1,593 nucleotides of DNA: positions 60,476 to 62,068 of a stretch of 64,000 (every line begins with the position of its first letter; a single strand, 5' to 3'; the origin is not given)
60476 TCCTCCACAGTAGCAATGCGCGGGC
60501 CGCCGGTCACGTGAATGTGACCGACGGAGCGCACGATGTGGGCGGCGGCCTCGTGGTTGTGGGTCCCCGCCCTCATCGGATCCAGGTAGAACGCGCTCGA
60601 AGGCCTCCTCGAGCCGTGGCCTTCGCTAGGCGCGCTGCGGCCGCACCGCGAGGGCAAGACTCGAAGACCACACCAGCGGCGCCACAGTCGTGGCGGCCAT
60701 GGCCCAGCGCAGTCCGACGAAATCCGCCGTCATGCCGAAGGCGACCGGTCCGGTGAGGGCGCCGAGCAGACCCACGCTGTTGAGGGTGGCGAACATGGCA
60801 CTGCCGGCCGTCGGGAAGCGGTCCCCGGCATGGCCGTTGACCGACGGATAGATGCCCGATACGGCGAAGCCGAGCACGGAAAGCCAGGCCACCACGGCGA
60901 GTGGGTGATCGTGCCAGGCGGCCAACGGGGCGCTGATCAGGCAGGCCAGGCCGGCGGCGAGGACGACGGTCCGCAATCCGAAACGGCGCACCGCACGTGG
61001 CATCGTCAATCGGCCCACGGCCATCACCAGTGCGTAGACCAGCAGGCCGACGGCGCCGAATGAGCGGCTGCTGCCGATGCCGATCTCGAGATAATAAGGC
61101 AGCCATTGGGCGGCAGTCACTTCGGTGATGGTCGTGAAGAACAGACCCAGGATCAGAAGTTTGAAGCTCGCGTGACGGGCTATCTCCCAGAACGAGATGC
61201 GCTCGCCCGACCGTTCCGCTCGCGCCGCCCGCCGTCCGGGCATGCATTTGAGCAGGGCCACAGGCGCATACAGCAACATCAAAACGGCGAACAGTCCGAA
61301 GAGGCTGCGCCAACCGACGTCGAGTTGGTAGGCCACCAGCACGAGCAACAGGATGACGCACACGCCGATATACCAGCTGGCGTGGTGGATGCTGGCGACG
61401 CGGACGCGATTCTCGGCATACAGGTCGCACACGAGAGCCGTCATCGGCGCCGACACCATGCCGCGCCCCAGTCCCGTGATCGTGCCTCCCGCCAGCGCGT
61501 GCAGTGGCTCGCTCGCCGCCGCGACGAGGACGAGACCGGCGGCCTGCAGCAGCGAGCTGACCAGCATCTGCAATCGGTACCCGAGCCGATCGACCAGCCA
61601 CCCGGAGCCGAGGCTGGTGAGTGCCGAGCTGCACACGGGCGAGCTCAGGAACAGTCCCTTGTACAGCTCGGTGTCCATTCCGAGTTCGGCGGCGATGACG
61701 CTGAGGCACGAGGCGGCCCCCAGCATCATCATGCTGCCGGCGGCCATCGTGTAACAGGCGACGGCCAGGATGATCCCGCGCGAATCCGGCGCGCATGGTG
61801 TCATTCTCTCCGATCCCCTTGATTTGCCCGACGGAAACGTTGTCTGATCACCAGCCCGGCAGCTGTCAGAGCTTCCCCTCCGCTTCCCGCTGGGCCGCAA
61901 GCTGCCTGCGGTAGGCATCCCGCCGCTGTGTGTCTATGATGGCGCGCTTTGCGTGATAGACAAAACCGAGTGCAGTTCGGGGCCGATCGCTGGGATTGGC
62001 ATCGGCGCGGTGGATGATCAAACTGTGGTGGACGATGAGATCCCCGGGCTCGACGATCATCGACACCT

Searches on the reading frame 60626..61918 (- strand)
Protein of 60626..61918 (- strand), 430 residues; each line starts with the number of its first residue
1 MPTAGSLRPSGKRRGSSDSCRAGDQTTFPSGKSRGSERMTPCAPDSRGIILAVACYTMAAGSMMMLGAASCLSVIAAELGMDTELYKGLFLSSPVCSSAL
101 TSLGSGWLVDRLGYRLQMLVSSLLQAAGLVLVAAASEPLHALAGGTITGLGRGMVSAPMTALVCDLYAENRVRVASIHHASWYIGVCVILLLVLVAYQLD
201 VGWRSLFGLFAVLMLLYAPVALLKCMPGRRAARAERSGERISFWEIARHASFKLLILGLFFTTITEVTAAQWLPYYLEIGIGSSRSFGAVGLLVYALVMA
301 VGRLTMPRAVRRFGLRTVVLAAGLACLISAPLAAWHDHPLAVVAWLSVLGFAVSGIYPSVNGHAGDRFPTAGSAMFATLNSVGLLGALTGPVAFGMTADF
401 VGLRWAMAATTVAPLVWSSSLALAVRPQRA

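Call 119: search_solved_structures(query=window:60626-61918:-, max_evalue=0.01)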
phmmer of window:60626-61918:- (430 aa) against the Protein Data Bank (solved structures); distinct sequences matched with E-value up to 0.01: 1.
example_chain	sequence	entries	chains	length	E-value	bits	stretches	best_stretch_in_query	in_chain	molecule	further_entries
9kkn_A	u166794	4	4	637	0.0067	19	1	88-235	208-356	Soluble cytochrome b562,Vesicular acetylcholine transporter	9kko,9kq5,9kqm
